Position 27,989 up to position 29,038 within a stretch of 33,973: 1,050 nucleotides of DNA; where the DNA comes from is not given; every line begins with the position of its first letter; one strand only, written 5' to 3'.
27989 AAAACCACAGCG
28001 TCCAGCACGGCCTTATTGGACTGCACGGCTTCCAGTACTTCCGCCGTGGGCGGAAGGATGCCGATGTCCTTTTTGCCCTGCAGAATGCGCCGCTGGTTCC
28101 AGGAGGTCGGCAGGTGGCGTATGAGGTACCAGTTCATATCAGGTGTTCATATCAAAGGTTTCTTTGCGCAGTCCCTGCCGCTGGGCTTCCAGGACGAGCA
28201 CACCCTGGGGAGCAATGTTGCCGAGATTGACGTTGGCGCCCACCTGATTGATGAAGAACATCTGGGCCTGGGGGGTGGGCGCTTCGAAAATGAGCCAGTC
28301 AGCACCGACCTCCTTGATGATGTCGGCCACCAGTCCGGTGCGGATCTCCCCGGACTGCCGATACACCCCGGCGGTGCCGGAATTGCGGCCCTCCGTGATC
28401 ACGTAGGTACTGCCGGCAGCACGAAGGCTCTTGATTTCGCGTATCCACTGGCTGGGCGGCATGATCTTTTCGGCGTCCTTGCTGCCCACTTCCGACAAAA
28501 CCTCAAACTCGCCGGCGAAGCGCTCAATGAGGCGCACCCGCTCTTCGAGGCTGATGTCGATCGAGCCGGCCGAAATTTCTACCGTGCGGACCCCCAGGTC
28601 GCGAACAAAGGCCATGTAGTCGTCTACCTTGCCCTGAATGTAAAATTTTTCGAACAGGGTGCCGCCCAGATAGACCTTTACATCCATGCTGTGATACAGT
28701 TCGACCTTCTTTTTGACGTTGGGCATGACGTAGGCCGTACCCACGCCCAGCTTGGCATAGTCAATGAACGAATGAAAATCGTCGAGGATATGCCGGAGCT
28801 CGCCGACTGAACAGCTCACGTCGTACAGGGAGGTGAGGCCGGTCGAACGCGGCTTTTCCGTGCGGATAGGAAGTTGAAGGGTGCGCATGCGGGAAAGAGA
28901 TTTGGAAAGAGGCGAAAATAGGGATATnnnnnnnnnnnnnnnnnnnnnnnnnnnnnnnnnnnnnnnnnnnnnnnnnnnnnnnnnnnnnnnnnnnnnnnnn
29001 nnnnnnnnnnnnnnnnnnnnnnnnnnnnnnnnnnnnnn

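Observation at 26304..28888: ComA (phosphosulfolactate synthase), histidine phosphatase and ATP-grasp ligase as one operon inside a glycan locus: a putative sulfolactate make-and-attach module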

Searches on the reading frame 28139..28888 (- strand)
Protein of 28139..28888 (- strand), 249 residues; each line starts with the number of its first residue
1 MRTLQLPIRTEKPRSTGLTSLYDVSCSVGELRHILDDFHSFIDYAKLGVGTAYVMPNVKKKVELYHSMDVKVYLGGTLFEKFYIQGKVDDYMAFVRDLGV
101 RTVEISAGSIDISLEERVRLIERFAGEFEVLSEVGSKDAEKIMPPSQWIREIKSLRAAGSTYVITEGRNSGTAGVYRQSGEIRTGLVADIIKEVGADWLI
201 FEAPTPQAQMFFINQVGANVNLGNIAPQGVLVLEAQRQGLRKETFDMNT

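Call 3: search_protein_families(library=pfam, proteins=[window:28139-28888:-], max_evalue=0.01)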
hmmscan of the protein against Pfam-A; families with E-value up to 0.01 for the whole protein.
window:28139-28888:- (249 aa): 1 family
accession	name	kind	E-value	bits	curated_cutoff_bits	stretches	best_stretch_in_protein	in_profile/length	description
PF02679.21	ComA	-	9.3e-81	271.3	25.2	1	9-242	3-242/243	(2R)-phospho-3-sulfolactate synthase (ComA)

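Call 4: search_protein_families(library=ncbifam, proteins=[window:28139-28888:-], max_evalue=0.01)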
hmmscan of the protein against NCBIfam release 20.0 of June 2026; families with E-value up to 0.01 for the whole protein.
window:28139-28888:- (249 aa): 1 family
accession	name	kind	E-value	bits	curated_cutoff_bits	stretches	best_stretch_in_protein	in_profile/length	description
TIGR03849.2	arch_ComA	equivalog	1e-63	215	280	1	11-245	1-240/241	phosphosulfolactate synthase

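Call 13: find_homologous_proteins(query=window:28139-28888:-, max_evalue=1e-10)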
Query window:28139-28888:- (249 aa): 7949 proteins with E <= 1e-10 among 8000 candidates; the best 120 are listed.
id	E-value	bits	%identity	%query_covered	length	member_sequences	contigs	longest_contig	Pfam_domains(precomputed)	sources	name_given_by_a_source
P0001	1.3e-149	514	94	100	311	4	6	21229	PF02679.22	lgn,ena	-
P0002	2.0e-102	360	67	97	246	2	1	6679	PF02679.22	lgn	-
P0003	1.9e-100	353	64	98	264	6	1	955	PF02679.22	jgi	jgi:phosphosulfolactate synthase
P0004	2.2e-97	343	62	98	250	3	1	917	PF02679.22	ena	-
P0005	2.3e-97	343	64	98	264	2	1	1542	PF02679.22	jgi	jgi:phosphosulfolactate synthase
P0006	1.6e-96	341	61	98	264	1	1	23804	PF02679.22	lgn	-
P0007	8.9e-96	338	62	99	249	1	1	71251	PF02679.22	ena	-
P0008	1.2e-95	338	63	97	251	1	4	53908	PF02679.22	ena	-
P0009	7.2e-94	332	63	97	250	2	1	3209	PF02679.22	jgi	-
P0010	9.2e-94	332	61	98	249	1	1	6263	PF02679.22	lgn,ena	-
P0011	9.2e-94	332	61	98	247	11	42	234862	PF02679.22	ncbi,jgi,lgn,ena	-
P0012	1.1e-93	331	60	98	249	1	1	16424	PF02679.22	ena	-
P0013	1.1e-93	331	62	97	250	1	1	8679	PF02679.22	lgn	-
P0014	1.5e-93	331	62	97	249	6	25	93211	PF02679.22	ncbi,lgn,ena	-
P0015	1.8e-93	331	64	98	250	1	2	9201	PF02679.22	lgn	-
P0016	2.0e-93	330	60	98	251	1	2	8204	PF02679.22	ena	-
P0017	4.1e-93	329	63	97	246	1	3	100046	PF02679.22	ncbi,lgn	-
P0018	4.3e-93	329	62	97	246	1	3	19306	PF02679.22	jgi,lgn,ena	-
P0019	4.7e-93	329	60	98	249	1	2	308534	PF02679.22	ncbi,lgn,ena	-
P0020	5.5e-93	329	61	97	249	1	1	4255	PF02679.22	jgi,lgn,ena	-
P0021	7.9e-93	329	60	97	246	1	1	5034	PF02679.22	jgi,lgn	-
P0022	1.1e-92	328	61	97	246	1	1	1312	PF02679.22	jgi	jgi:phosphosulfolactate synthase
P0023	1.2e-92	328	61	98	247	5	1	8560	PF02679.22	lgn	-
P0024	1.2e-92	328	60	98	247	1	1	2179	PF02679.22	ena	-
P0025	7.7e-92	325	61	97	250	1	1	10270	PF02679.22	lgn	-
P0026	2.1e-91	324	57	98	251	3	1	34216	PF02679.22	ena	-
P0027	3.1e-91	323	62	97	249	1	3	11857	PF02679.22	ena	-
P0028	3.8e-91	323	60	97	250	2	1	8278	PF02679.22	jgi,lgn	-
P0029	4.3e-91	323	61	97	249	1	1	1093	PF02679.22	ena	-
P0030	8.0e-91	322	60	97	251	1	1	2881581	PF02679.22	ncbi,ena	-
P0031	8.2e-91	322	61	97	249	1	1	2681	PF02679.22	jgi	-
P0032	2.1e-90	321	61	97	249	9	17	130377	PF02679.22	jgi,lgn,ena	-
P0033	2.5e-90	320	60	97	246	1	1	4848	PF02679.22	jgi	jgi:phosphosulfolactate synthase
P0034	3.9e-90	320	57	98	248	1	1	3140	PF02679.22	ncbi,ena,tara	tara:strand:- start:1265 stop:2011 length:747 start_codon:yes stop_codon:yes gene_type:complete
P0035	5.4e-90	319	61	97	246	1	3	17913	PF02679.22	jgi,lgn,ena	-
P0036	7.5e-90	319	62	97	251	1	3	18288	PF02679.22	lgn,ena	-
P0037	7.8e-90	319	59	98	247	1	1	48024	PF02679.22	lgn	-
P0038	1.0e-89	318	58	98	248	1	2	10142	PF02679.22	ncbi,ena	-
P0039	1.1e-89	318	60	97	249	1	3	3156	PF02679.22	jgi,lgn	jgi:phosphosulfolactate synthase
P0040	1.5e-89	318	58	97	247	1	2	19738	PF02679.22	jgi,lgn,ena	jgi:phosphosulfolactate synthase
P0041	1.6e-89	318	59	99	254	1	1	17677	PF02679.22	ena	-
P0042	2.0e-89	317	57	98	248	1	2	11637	PF02679.22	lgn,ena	-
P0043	2.0e-89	317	57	98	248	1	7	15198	PF02679.22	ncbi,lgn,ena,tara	tara:strand:- start:2803 stop:3549 length:747 start_codon:yes stop_codon:yes gene_type:complete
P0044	2.1e-89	317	60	97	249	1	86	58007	PF02679.22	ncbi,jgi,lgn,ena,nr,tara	ncbi:phosphosulfolactate synthase [Flavobacteriaceae bacterium]|jgi:phosphosulfolactate synthase|nr:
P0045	2.1e-89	317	60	97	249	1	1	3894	PF02679.22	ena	-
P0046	2.9e-89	317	57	97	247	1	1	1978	PF02679.22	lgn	-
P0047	2.9e-89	317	57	97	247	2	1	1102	PF02679.22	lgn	-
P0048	3.2e-89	317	59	98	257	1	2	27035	PF02679.22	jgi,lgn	jgi:phosphosulfolactate synthase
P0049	3.7e-89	317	57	98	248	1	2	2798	PF02679.22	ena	-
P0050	3.9e-89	316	60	97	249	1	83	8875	PF02679.22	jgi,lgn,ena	jgi:phosphosulfolactate synthase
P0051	5.1e-89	316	57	98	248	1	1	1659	PF02679.22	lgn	-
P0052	5.2e-89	316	60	98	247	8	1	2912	PF02679.22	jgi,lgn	jgi:phosphosulfolactate synthase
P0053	7.1e-89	316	56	98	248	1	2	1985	PF02679.22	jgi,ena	-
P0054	7.7e-89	315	57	97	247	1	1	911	PF02679.22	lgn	-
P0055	8.1e-89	315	56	98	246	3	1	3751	PF02679.22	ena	-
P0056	1.1e-88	315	58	97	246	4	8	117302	PF02679.22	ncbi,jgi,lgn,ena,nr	ncbi:MAG: phosphosulfolactate synthase [Flavobacteriales bacterium]|jgi:phosphosulfolactate synthase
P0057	1.3e-88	315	58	98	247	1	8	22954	PF02679.22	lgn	-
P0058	1.4e-88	315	60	97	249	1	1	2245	PF02679.22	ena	-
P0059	1.4e-88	315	60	97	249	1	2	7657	PF02679.22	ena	-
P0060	1.4e-88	315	60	97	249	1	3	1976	PF02679.22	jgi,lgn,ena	-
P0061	1.5e-88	315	57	97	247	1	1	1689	PF02679.22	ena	-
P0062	1.6e-88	314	60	99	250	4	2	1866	PF02679.22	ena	-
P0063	2.6e-88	314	59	98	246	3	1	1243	PF02679.22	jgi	jgi:phosphosulfolactate synthase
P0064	2.7e-88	314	57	97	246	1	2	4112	PF02679.22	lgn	-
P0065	2.8e-88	314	58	99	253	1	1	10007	PF02679.22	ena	-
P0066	3.5e-88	313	56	98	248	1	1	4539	PF02679.22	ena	-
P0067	4.3e-88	313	60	97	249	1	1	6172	PF02679.22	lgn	-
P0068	7.6e-88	312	60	97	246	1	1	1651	PF02679.22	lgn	-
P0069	1.1e-87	312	61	97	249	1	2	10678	PF02679.22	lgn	-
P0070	1.2e-87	312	60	98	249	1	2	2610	PF02679.22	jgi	jgi:phosphosulfolactate synthase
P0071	1.3e-87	311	56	98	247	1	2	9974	PF02679.22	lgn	-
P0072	1.4e-87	311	60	99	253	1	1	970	PF02679.22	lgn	-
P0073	2.1e-87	311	58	98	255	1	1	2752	PF02679.22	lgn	-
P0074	2.3e-87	311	57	99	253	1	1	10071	PF02679.22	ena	-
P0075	2.6e-87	310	60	98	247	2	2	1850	PF02679.22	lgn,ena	-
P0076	4.5e-87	310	59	100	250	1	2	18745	PF02679.22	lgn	-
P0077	5.6e-87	309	58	98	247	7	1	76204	PF02679.22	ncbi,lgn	-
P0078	1.2e-86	308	57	98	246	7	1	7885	PF02679.22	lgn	-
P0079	1.8e-86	308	59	97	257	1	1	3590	PF02679.22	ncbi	-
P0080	1.9e-86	308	58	97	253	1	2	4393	PF02679.22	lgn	-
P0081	2.4e-86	307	59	98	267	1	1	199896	PF02679.22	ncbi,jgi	jgi:phosphosulfolactate synthase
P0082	3.1e-86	307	57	98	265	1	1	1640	PF02679.22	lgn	-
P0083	4.6e-86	306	56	98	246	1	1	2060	PF02679.22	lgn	-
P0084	4.7e-86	306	60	98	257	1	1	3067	PF02679.22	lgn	-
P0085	5.1e-86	306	56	98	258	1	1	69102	PF02679.22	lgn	-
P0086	5.3e-86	306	59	95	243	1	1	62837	PF02679.22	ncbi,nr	ncbi:phosphosulfolactate synthase [Burkholderiaceae bacterium]|nr:phosphosulfolactate synthase [Burk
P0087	5.8e-86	306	57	97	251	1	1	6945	PF02679.22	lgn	-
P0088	7.2e-86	306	58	99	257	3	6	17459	PF02679.22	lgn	-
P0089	9.1e-86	305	57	98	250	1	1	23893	PF02679.22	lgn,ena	-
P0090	9.7e-86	305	57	97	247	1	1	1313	PF02679.22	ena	-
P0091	2.4e-85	304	56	98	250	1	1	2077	PF02679.22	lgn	-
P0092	3.1e-85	304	58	97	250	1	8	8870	PF02679.22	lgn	-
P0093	3.9e-85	303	58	98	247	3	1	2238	PF02679.22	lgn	-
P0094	5.6e-85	303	57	100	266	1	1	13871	PF02679.22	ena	-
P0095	7.9e-85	302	58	98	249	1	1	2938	PF02679.22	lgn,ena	-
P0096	9.2e-85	302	54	99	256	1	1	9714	PF02679.22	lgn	-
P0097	1.2e-84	302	58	98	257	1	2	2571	PF02679.22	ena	-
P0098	1.7e-84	301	59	97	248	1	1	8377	PF02679.22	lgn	-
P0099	5.0e-84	300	56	99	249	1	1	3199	PF02679.22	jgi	jgi:phosphosulfolactate synthase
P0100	6.1e-84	299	56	97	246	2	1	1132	PF02679.22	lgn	-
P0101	1.3e-83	298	56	97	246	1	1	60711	PF02679.22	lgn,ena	-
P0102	2.1e-83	298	55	98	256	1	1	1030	PF02679.22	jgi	-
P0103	3.3e-83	297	55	97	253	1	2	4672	PF02679.22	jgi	jgi:phosphosulfolactate synthase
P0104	4.9e-83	296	55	98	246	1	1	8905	PF02679.22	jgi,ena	-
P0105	1.8e-82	295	57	97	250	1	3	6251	PF02679.22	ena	-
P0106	2.2e-82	294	53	99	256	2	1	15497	PF02679.22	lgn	-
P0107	2.4e-82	294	54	98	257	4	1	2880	PF02679.22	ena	-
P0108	2.6e-82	294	53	100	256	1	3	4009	PF02679.22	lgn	-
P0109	3.6e-82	294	55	98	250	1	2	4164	PF02679.22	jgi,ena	-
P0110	3.9e-82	294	55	98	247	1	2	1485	PF02679.22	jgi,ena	jgi:phosphosulfolactate synthase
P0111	6.4e-82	293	56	98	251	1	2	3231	PF02679.22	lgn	-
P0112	8.6e-82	292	56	99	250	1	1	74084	PF02679.22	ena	-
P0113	1.2e-81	292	57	98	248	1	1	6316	PF02679.22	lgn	-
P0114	1.4e-81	292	55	98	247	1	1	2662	PF02679.22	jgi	jgi:phosphosulfolactate synthase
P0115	1.8e-81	291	53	99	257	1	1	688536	PF02679.22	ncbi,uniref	ncbi:phosphosulfolactate synthase [Scopulibacillus cellulosilyticus]|uniref:Phosphosulfolactate synt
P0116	2.0e-81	291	53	98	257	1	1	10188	PF02679.22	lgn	-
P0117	2.5e-81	291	54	98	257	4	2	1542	PF02679.22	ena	-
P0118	2.8e-81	291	54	99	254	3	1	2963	PF02679.22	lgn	-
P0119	5.1e-81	290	55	98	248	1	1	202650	PF02679.22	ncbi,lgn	-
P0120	8.6e-81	289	61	90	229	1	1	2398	PF02679.22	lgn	-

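Call 14: find_encoding_contigs(protein=P0001, flank=10000, max_places=4)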
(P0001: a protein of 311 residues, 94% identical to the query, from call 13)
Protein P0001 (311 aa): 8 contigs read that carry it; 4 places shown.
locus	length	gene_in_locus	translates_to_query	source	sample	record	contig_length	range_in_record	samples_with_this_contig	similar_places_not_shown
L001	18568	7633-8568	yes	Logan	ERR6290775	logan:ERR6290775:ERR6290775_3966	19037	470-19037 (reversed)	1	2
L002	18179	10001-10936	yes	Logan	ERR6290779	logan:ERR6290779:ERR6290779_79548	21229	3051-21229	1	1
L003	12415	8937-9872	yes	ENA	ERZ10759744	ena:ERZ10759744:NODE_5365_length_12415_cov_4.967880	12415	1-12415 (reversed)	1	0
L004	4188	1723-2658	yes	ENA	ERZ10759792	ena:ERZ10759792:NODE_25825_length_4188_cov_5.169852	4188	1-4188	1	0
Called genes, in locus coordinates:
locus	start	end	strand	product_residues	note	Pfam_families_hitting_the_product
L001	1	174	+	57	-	?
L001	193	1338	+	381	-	PF13439:Glyco_transf_4 (weak), PF00534:Glycos_transf_1, PF13692:Glyco_trans_1_4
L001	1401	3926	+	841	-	PF09586:YfhO (weak)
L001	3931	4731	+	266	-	PF02353:CMAS (weak), PF13489:Methyltransf_23, PF13847:Methyltransf_31, PF08241:Methyltransf_11, PF08242:Methyltransf_12, PF13649:Methyltransf_25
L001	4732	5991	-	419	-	PF13439:Glyco_transf_4, PF13579:Glyco_trans_4_4, PF00534:Glycos_transf_1 (weak), PF13692:Glyco_trans_1_4 (faint)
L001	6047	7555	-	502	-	-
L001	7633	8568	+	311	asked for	PF02679:ComA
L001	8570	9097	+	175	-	PF00300:His_Phos_1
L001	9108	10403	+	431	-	PF02786:CPSase_L_D2, PF07478:Dala_Dala_lig_C (weak)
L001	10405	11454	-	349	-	PF03102:NeuB, PF08666:SAF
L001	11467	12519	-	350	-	-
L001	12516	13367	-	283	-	PF02348:CTP_transf_3, PF12804:NTP_transf_3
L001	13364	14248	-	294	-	PF13489:Methyltransf_23, PF07021:MetW, PF08241:Methyltransf_11, PF08242:Methyltransf_12, PF13649:Methyltransf_25 (weak)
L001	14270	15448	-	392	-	PF00155:Aminotran_1_2, PF01041:DegT_DnrJ_EryC1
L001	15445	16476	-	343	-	PF01073:3Beta_HSD, PF01370:Epimerase, PF02719:Polysacc_synt_2, PF04321:RmlD_sub_bind (weak), PF07993:NAD_binding_4, PF16363:GDP_Man_Dehyd, PF13460:NAD_binding_10 (weak)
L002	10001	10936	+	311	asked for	PF02679:ComA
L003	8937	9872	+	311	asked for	PF02679:ComA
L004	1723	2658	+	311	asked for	PF02679:ComA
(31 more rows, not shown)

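Call 15: find_encoding_contigs(protein=P0011, flank=8000, max_places=4)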
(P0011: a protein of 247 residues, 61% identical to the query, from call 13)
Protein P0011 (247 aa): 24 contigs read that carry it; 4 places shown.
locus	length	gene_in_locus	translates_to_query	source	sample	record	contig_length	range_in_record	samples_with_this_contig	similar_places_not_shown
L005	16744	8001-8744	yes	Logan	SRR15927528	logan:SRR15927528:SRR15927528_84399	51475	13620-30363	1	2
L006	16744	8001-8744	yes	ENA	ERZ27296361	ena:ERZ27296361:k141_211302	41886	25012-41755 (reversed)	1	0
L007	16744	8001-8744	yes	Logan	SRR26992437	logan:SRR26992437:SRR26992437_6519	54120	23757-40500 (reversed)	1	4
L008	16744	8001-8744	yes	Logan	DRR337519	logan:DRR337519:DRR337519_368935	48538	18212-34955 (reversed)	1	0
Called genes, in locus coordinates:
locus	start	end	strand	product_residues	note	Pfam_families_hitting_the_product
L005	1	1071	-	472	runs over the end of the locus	PF13727:CoA_binding_3 (weak), PF22674:C2185-like_N (faint), PF02397:Bac_transf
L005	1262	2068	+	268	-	-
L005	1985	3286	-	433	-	PF04932:Wzy_C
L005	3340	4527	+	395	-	PF13439:Glyco_transf_4 (weak), PF13579:Glyco_trans_4_4 (weak), PF00534:Glycos_transf_1, PF13692:Glyco_trans_1_4 (weak)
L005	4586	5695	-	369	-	PF13439:Glyco_transf_4, PF13579:Glyco_trans_4_4, PF00534:Glycos_transf_1, PF13692:Glyco_trans_1_4, PF13524:Glyco_trans_1_2, PF26337:Gtf3_C (weak)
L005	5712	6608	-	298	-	-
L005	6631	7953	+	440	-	-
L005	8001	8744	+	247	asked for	PF02679:ComA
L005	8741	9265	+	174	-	PF00300:His_Phos_1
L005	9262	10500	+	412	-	PF15632:ATPgrasp_Ter (weak)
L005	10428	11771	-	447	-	PF01943:Polysacc_synt, PF13440:Polysacc_synt_3, PF01554:MatE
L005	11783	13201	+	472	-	PF23019:DUF7033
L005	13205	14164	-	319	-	PF01408:GFO_IDH_MocA, PF02894:GFO_IDH_MocA_C, PF22725:GFO_IDH_MocA_C3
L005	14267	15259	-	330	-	PF01370:Epimerase, PF02719:Polysacc_synt_2, PF04321:RmlD_sub_bind, PF05368:NmrA, PF01073:3Beta_HSD, PF13460:NAD_binding_10, PF16363:GDP_Man_Dehyd, PF07993:NAD_binding_4 (weak)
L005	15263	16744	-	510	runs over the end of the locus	PF12072:RNase_Y_N, PF00013:KH_1 (weak), PF22891:KH_PNO1_2nd (faint), PF08668:HDOD (faint), PF01966:HD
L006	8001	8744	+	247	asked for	PF02679:ComA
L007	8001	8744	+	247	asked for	PF02679:ComA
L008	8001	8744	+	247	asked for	PF02679:ComA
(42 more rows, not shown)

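Call 20: find_encoding_contigs(protein=P0030, flank=10000, max_places=2)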
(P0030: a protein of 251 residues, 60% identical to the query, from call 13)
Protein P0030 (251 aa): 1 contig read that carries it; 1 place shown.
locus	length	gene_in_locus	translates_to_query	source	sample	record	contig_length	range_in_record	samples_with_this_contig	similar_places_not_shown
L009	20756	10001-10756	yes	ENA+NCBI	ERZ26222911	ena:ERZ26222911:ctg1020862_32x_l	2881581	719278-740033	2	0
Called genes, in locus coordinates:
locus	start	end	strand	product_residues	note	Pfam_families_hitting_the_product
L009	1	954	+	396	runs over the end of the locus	PF13439:Glyco_transf_4, PF13477:Glyco_trans_4_2, PF13579:Glyco_trans_4_4, PF00534:Glycos_transf_1, PF13692:Glyco_trans_1_4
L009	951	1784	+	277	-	PF01116:F_bP_aldolase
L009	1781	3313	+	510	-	PF00370:FGGY_N, PF02782:FGGY_C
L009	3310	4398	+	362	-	PF00465:Fe-ADH, PF13685:Fe-ADH_2 (weak), PF25137:ADH_Fe_C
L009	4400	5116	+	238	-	PF00483:NTP_transferase, PF12804:NTP_transf_3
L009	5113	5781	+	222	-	PF01066:CDP-OH_P_transf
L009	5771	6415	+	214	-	PF13489:Methyltransf_23, PF08241:Methyltransf_11, PF13649:Methyltransf_25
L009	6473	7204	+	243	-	PF04991:LicD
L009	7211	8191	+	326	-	PF21360:PylC-like_N, PF02655:ATP-grasp_3, PF15632:ATPgrasp_Ter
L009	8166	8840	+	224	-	PF00702:Hydrolase, PF13419:HAD_2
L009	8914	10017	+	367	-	PF13439:Glyco_transf_4, PF13477:Glyco_trans_4_2, PF13579:Glyco_trans_4_4 (weak), PF00534:Glycos_transf_1, PF13692:Glyco_trans_1_4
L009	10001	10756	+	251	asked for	PF02679:ComA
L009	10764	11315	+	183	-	PF00300:His_Phos_1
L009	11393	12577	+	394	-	PF02655:ATP-grasp_3 (weak), PF15632:ATPgrasp_Ter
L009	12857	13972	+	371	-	-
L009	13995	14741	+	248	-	-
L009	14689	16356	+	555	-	-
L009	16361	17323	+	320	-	PF00535:Glycos_transf_2, PF13641:Glyco_tranf_2_3 (weak)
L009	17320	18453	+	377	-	PF01041:DegT_DnrJ_EryC1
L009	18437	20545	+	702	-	PF18962:Por_Secre_tail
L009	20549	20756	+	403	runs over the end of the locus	PF01370:Epimerase, PF02719:Polysacc_synt_2, PF16363:GDP_Man_Dehyd (weak)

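Call 21: find_encoding_contigs(protein=P0044, flank=10000, max_places=3)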
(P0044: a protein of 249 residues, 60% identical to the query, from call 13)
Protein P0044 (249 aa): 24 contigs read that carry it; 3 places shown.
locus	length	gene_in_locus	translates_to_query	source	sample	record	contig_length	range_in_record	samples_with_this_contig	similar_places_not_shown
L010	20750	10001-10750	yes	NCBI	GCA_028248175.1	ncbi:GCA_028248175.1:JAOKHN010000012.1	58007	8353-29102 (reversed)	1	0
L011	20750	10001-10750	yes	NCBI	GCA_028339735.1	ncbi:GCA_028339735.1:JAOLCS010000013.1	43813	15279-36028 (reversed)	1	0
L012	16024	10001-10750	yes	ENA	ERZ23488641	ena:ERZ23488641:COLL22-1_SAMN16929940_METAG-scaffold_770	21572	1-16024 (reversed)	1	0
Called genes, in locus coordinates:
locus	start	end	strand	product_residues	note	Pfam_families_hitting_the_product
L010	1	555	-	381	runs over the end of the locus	PF01041:DegT_DnrJ_EryC1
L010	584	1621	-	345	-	PF02388:FemAB (faint), PF13480:Acetyltransf_6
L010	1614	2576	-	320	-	PF13469:Sulfotransfer_3 (weak)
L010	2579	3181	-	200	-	PF02397:Bac_transf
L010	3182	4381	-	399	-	PF13477:Glyco_trans_4_2, PF13439:Glyco_transf_4, PF13579:Glyco_trans_4_4, PF20706:GT4-conflict (weak), PF00534:Glycos_transf_1, PF13692:Glyco_trans_1_4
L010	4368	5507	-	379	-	-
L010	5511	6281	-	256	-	PF13469:Sulfotransfer_3 (faint)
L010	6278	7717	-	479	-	PF01943:Polysacc_synt, PF13440:Polysacc_synt_3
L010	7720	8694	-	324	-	PF01522:Polysacc_deac_1 (weak)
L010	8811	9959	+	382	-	-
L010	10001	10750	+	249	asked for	PF02679:ComA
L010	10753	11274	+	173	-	PF00300:His_Phos_1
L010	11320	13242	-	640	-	PF14121:Porin_10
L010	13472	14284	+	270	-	PF01209:Ubie_methyltran, PF13489:Methyltransf_23, PF13847:Methyltransf_31, PF08241:Methyltransf_11, PF08242:Methyltransf_12, PF13649:Methyltransf_25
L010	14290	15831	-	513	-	PF05362:Lon_C (faint), PF13541:ChlI, PF00493:MCM (weak), PF01078:Mg_chelatase, PF07728:AAA_5, PF13335:Mg_chelatase_C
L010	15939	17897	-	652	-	PF07715:Plug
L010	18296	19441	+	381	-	PF01497:Peripla_BP_2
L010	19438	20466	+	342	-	PF01032:FecCD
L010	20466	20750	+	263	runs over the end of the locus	PF00005:ABC_tran, PF02463:SMC_N (weak), PF13175:AAA_15 (faint), PF13304:AAA_21 (weak)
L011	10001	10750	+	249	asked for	PF02679:ComA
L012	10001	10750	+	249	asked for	PF02679:ComA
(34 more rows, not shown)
